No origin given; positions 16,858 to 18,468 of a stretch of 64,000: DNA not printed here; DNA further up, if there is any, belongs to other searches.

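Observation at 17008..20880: Tandem array of six divergent paralogs encoding small two-TM proteins with a WG(L/I)VN helix, co-operonic with an orphan solute-binding protein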

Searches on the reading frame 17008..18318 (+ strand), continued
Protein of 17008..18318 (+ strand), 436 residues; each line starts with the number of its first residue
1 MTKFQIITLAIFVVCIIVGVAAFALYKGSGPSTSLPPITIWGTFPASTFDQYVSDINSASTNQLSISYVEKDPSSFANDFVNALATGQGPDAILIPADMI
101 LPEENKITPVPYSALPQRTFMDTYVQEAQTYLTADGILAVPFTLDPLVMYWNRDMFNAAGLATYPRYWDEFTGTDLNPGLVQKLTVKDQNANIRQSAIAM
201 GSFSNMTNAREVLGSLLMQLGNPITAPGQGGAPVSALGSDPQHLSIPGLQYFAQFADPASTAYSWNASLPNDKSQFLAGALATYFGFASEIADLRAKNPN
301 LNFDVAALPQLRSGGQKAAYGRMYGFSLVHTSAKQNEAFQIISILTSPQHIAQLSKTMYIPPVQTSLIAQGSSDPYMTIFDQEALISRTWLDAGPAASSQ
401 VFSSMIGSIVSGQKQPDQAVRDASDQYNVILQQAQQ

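Call 73: find_encoding_contigs(protein=P0360, flank=6000, max_places=2)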
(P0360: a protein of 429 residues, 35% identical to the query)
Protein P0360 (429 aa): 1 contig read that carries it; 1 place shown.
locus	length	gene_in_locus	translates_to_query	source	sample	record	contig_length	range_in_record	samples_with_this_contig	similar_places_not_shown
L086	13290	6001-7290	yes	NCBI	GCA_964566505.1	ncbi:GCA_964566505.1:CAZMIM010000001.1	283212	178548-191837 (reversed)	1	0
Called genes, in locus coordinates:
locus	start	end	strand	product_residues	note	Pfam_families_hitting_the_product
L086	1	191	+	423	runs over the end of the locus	PF26449:DUF8128 (weak)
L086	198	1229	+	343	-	PF02618:YceG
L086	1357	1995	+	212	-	PF13483:Lactamase_B_3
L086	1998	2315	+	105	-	-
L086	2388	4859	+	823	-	PF00521:DNA_topoisoIV, PF03989:DNA_gyraseA_C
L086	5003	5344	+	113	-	-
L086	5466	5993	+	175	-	PF13489:Methyltransf_23 (weak), PF01135:PCMT, PF01209:Ubie_methyltran, PF05175:MTS, PF13847:Methyltransf_31, PF08241:Methyltransf_11, PF08242:Methyltransf_12, PF13649:Methyltransf_25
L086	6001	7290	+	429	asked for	PF01547:SBP_bac_1, PF13416:SBP_bac_8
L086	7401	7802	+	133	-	PF18895:T4SS_pilin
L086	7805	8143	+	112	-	PF18895:T4SS_pilin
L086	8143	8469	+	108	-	PF18895:T4SS_pilin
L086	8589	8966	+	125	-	PF18895:T4SS_pilin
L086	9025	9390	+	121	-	PF18895:T4SS_pilin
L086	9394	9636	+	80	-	PF18895:T4SS_pilin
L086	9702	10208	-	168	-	-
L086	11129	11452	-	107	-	PF02033:RBFA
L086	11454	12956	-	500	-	PF00009:GTP_EFTU, PF00071:Ras, PF01926:MMR_HSR1, PF08477:Roc (weak), PF22042:EF-G_D2, PF11987:IF-2, PF14578:GTP_EFTU_D4 (weak)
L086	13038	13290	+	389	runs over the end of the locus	PF00266:Aminotran_5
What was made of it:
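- The module is still intact at 35% SBP identity (call 73).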

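Call 77: predict_structure(alignment_id=A2)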
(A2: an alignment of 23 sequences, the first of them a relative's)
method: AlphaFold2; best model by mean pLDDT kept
length: 436 residues; sequences in the alignment: 23
mean_pLDDT: 51.8   pTM: 0.31
mean pLDDT of the five models: 51.8, 48.8, 46.7, 45.7, 41.9
residues with pLDDT >= 90: 0; 70-90: 90; 50-70: 124; < 50: 222
segments of 3 or more residues with pLDDT < 50: 27-32, 81-87, 96-112, 123-132, 136-149, 155-157, 159-174, 176-212, 262-291, 304-339, 357-388
pLDDT, mean of each block of 10 residues (from residue 1): 81 83 50 61 73 78 78 61 48 48 39 50 41 49 34 47 33 43 42 27 40 52 69 72 61 54 42 38 43 50 40 26 32 45 57 46 27 27 34 65 72 78 84 73
secondary structure, 60 per line:
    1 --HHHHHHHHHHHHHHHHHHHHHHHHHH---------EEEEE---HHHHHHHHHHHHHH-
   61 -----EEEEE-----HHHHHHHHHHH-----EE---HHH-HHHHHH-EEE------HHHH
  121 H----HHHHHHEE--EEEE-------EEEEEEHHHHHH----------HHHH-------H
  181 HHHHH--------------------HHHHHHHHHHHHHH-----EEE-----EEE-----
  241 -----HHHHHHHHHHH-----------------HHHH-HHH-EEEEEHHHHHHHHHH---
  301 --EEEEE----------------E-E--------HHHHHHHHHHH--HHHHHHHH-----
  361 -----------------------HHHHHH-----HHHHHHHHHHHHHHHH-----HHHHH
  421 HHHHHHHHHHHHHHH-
elements in order: H3-28 E38-42 H46-59 E66-70 H76-86 H101-106 E108-110 H117-121 H126-131 E136-139 E147-152 H153-158 H169-172 H180-185 H206-219 E225-227 E233-235 H246-256 H274-277 E283-287 H288-297 E303-307 H335-345 H348-355 H384-389 H395-410 H416-435
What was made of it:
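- Closest known: Carbohydrate ABC-transporter SBPs. Different: The ligand is unknown, and the AF2 model was too poor to use (call 77).
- Tried and rejected: Built from 23 close homologues, it gave pLDDT 51.8 (call 77).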

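Call 81: find_encoding_contigs(protein=P0245, flank=8000, max_places=2)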
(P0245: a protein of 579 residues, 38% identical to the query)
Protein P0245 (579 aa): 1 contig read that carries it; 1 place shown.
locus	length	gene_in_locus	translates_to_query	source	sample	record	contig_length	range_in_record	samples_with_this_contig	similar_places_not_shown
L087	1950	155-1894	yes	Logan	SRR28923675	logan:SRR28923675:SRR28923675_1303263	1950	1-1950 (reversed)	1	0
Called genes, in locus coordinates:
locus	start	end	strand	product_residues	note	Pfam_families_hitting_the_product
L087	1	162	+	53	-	?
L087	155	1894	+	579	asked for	PF01547:SBP_bac_1, PF13416:SBP_bac_8, PF18895:T4SS_pilin (weak)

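Call 82: find_encoding_contigs(protein=P0071, flank=8000, max_places=3)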
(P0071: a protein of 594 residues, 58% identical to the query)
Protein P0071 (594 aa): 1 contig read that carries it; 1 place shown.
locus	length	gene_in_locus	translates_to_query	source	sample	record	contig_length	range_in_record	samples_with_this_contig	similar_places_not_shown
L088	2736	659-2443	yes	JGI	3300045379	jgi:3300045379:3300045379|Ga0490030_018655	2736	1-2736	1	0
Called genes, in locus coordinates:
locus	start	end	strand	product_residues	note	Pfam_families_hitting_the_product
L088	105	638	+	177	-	PF01135:PCMT (weak), PF13489:Methyltransf_23 (weak), PF01209:Ubie_methyltran, PF01728:FtsJ, PF13847:Methyltransf_31, PF08241:Methyltransf_11, PF08242:Methyltransf_12, PF13649:Methyltransf_25, +3 more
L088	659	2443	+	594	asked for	PF01547:SBP_bac_1, PF13416:SBP_bac_8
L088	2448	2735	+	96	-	?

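Call 84: search_protein_families(library=pfam, proteins=[L056:707-2794:-, L014:126-2894:+, L059:6531-7991:-, L083:19631-21142:-, L056:15318-18056:-, L075:10036-12537:-, L020:579-2417:-, L035:5224-6873:+, L084:16568-18715:+, L010:16501-17982:-], max_evalue=0.0001)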
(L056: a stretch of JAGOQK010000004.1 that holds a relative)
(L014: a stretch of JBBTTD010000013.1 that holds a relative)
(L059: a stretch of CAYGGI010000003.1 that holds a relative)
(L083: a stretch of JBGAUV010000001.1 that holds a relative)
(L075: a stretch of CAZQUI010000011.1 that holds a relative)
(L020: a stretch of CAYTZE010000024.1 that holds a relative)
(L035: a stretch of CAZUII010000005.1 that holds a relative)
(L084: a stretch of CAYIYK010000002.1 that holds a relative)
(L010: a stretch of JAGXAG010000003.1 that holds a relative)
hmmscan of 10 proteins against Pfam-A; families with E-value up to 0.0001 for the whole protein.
L056:707-2794:- (695 aa): 5 families
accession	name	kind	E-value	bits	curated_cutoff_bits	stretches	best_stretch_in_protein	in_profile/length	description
PF22505.1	RNase_J_b_CASP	-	8.3e-41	139.1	27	1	358-483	1-126/126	Ribonuclease J, beta-CASP domain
PF17770.6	RNase_J_C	-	1.6e-25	90.4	23.8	1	593-695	1-102/102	Ribonuclease J C-terminal domain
PF12706.13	Lactamase_B_2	-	6.8e-14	52.4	27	1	185-293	22-145/200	Beta-lactamase superfamily domain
PF00753.33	Lactamase_B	-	8.3e-13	49.2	22.7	1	148-302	7-161/196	Metallo-beta-lactamase superfamily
PF07521.17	RMMBL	-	1.9e-05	25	21.6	0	493-551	6-62/63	Zn-dependent metallo-hydrolase RNA specificity domain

L014:126-2894:+ (922 aa): 2 families
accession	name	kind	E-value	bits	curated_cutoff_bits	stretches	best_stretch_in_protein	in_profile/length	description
PF10412.15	TrwB_AAD_bind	-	2.1e-05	24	20.5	0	511-554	10-53/387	Type IV secretion-system coupling protein DNA-binding domain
PF01935.23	DUF87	-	4.7e-05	24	23.2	0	507-561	13-68/220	Helicase HerA, central domain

L059:6531-7991:- (486 aa): 12 families
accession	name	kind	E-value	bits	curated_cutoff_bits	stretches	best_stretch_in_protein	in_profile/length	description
PF00005.33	ABC_tran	-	4.3e-48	163.8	25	2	25-157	1-137/137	ABC transporter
PF13304.12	AAA_21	-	8.7e-17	62.6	27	1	124-188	233-303/304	AAA domain, putative AbiEii toxin, Type IV TA system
PF02463.25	SMC_N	-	5.7e-11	42.7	40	0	39-191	28-205/220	RecF/RecN/SMC N terminal domain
PF13555.12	AAA_29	-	1.5e-08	34.7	27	0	28-53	15-40/61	P-loop containing region of AAA domain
PF13476.12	AAA_23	-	2.4e-07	32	27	0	38-53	22-37/201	AAA domain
PF13401.12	AAA_22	-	1.1e-06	29.4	27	0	324-414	4-65/130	AAA domain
PF13191.12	AAA_16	-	1.4e-06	29.4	32.6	0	324-351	23-50/167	AAA ATPase domain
PF03193.22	RsgA_GTPase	-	9.6e-06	26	30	0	309-348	92-129/174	RsgA GTPase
PF00006.31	ATP-synt_ab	-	1.7e-05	25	29.5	0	322-355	11-45/213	ATP synthase alpha/beta family, nucleotide-binding domain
PF20720.3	nSTAND3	-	1.8e-05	24.9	27.2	0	321-351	13-43/155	Novel STAND NTPase 3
PF12775.13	AAA_7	-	8.5e-05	22.6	25.8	0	318-360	26-68/181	P-loop containing dynein motor region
PF13173.12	AAA_14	-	9.8e-05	22.8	27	0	327-350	4-27/129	AAA domain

L083:19631-21142:- (503 aa): 8 families
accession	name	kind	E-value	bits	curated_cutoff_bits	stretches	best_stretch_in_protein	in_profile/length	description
PF00009.33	GTP_EFTU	-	2.1e-40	138.8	26.5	1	15-176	5-183/188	Elongation factor Tu GTP binding domain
PF11987.13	IF-2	-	8.3e-26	90.7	27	1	296-397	17-117/117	Translation-initiation factor 2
PF22042.2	EF-G_D2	-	4.7e-18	65.5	27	1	192-269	2-82/84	Elongation factor G domain 2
PF01926.29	MMR_HSR1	-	1.8e-10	41.3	21.9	1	16-126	2-113/113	50S ribosome-binding GTPase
PF00071.28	Ras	-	2e-06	27.9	21.6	1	16-172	2-153/162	Ras family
PF08477.19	Roc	-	2.7e-06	28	27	1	16-128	2-119/119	Ras of Complex, Roc, domain of DAPkinase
PF00350.29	Dynamin_N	-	1.4e-05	25.6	27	0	16-47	1-32/168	Dynamin family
PF00025.27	Arf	-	3.6e-05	23.8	22.3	1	10-175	11-170/174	ADP-ribosylation factor family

L056:15318-18056:- (912 aa): 0 families

L075:10036-12537:- (833 aa): 1 family
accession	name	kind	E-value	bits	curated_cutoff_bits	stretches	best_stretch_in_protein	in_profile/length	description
PF00041.27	fn3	-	1.3e-05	25.8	25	1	299-377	5-78/84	Fibronectin type III domain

L020:579-2417:- (612 aa): 1 family
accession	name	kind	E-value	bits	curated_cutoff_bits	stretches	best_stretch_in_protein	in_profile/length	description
PF00496.27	SBP_bac_5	-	4.4e-63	214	32.4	1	122-508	1-358/368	Bacterial extracellular solute-binding proteins, family 5 Middle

L035:5224-6873:+ (549 aa): 1 family
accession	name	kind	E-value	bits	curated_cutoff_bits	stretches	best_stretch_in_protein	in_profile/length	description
PF00118.29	Cpn60_TCP1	-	1.6e-67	228.7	34.3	1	22-530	1-488/490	TCP-1/cpn60 chaperonin family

L084:16568-18715:+ (715 aa): 3 families
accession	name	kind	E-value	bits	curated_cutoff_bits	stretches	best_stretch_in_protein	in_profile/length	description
PF00133.28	tRNA-synt_1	-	1.6e-120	403.1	22.7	1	19-560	3-406/414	tRNA synthetases class I (I, L, M and V)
PF08264.19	Anticodon_1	-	2.4e-23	83.1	25.1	1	609-714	1-105/148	Anticodon-binding domain of tRNA ligase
PF09334.17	tRNA-synt_1g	-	5e-23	81.9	20.1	2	54-198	10-136/391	tRNA synthetases class I (M)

L010:16501-17982:- (493 aa): 0 families

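Call 85: search_protein_families(library=ncbifam, proteins=[L014:126-2894:+], max_evalue=1)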
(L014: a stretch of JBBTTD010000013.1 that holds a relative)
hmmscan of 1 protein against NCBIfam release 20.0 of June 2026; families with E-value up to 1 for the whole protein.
L014:126-2894:+ (922 aa): 15 families
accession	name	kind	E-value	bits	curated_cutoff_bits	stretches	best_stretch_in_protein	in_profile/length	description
TIGR03743.1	SXT_TraD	subfamily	9.1e-16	57.4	366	2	471-590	131-252/636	conjugative transfer system coupling protein TraD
TIGR03754.1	conj_TOL_TraD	equivalog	6.3e-11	41.5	647.55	1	419-556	89-220/643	type IV conjugative transfer system coupling protein TraD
NF045973.1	conju_CD1115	equivalog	3.7e-09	35.9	250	2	666-838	193-362/442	VirD4-like conjugal transfer protein, CD1115 family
NF041447.1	TrbC_conju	equivalog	1e-06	27.5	800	1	496-555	109-168/685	F-type conjugative transfer protein TrbC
NF045975.1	VirB4_plasma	equivalog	0.0002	19.2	590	1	508-553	506-552/894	Mbov_0397 family ICE element conjugal transfer ATPase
NF041326.1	Bacteroid_MobC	subfamily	0.0024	16.3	900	1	776-856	460-544/655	conjugal transfer protein MobC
NF053655.1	CedD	equivalog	0.0026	16.5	600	1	504-564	209-268/527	DNA-translocating ATPase CedD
TIGR03880.1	KaiC_arch_3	hypoth_equivalog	0.0086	15.6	249.45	1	519-551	19-51/224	KaiC domain-containing protein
NF006486.0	PRK08903.1-6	equivalog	0.011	15.2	307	1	507-558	27-78/222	DnaA regulatory inactivator Hda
NF047389.1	ATPase_Sll1717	subfamily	0.012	14.7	75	1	515-555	28-66/454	P-loop ATPase, Sll1717 family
TIGR03420.1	DnaA_homol_Hda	equivalog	0.04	13.4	194.8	1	513-554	35-76/226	DnaA regulatory inactivator Hda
NF010394.0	PRK13822.1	subfamily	0.046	12.5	443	1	717-816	427-522/643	conjugal transfer coupling protein TraG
TIGR03925.1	T7SS_EccC_b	equivalog_domain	0.067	11.4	346.55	1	490-538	338-383/564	type VII secretion protein EccCb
TIGR02237.1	recomb_radB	equivalog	0.092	12.6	172.4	0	521-572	17-67/210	DNA repair and recombination protein RadB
TIGR02759.1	TraD_Ftype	equivalog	0.092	11.5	521.35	0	513-550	173-210/566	type IV conjugative transfer system coupling protein TraD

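Call 87: find_homologous_proteins(query=L014:126-2891:+, max_evalue=0.00001)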
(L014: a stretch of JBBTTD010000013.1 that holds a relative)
Query L014:126-2891:+ (922 aa): 3403 proteins with E <= 0.00001 among 8000 candidates; the best 120 are listed.
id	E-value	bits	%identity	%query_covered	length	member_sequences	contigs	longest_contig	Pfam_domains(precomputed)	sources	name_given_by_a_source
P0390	0.0e+0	2072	100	100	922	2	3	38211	PF26449.1,PF10412.16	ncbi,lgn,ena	-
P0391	0.0e+0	1647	77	100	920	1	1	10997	PF26449.1,PF10412.16,PF01935.24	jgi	jgi:hypothetical protein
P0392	0.0e+0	1643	77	100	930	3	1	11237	PF26449.1,PF10412.16,PF01935.24,PF02534.21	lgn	-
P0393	0.0e+0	1636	76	100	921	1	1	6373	PF26449.1,PF10412.16,PF01935.24,PF02534.21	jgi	jgi:hypothetical protein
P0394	0.0e+0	1633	77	100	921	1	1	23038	PF26449.1,PF10412.16,PF01935.24,PF02534.21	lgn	-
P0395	0.0e+0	1633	78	99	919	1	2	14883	PF26449.1,PF10412.16,PF01935.24,PF02534.21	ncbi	-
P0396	0.0e+0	1631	78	99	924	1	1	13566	PF26449.1,PF10412.16,PF01935.24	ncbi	-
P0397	0.0e+0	1626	77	100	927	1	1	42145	PF26449.1,PF02534.21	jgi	-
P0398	0.0e+0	1625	77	100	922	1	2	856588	PF26449.1,PF10412.16,PF01935.24,PF02534.21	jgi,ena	-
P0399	0.0e+0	1623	76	100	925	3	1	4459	PF26449.1,PF02534.21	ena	-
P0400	0.0e+0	1623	76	100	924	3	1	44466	PF26449.1,PF01935.24,PF02534.21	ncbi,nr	ncbi:DUF87 domain-containing protein [Patescibacteria group bacterium]|nr:DUF87 domain-containing pr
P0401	0.0e+0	1621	76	100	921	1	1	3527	PF26449.1,PF01935.24,PF02534.21,PF12696.14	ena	-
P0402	0.0e+0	1621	77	99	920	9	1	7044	PF26449.1,PF10412.16,PF01935.24,PF02534.21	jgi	-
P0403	0.0e+0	1618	76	100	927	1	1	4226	PF26449.1,PF02534.21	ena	-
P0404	0.0e+0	1616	76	100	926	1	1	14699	PF26449.1,PF01935.24,PF02534.21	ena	-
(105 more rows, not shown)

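Call 88: find_encoding_contigs(protein=P0398, flank=10000, max_places=1)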
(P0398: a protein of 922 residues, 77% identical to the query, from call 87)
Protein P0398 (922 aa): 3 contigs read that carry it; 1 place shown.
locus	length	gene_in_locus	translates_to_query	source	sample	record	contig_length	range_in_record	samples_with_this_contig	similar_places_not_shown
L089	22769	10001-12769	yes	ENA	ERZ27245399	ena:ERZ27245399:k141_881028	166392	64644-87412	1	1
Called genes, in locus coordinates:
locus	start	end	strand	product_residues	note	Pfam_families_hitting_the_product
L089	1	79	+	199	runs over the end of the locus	-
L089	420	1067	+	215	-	PF16715:CDPS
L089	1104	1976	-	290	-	PF00800:PDT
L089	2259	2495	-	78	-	PF00462:Glutaredoxin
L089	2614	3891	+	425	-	PF09335:VTT_dom, PF01569:PAP2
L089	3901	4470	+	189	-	PF01327:Pep_deformylase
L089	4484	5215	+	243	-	PF00300:His_Phos_1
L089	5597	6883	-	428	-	PF03952:Enolase_N, PF00113:Enolase_C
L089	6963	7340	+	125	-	PF07080:DUF1348 (weak), PF07366:SnoaL (weak), PF12680:SnoaL_2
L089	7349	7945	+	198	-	PF06821:Ser_hydrolase, PF00561:Abhydrolase_1 (weak), PF12146:Hydrolase_4 (weak)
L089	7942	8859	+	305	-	PF01209:Ubie_methyltran, PF13489:Methyltransf_23, PF08241:Methyltransf_11 (weak), PF08242:Methyltransf_12, PF13649:Methyltransf_25 (weak), PF13847:Methyltransf_31 (weak), PF08241:Methyltransf_11, PF13649:Methyltransf_25 (weak), +1 more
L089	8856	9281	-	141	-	PF00072:Response_reg (weak)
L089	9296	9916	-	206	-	-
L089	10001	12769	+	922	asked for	PF26449:DUF8128, PF01935:DUF87 (weak), PF02534:T4SS-DNA_transf (weak), PF10412:TrwB_AAD_bind (faint)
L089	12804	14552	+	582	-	-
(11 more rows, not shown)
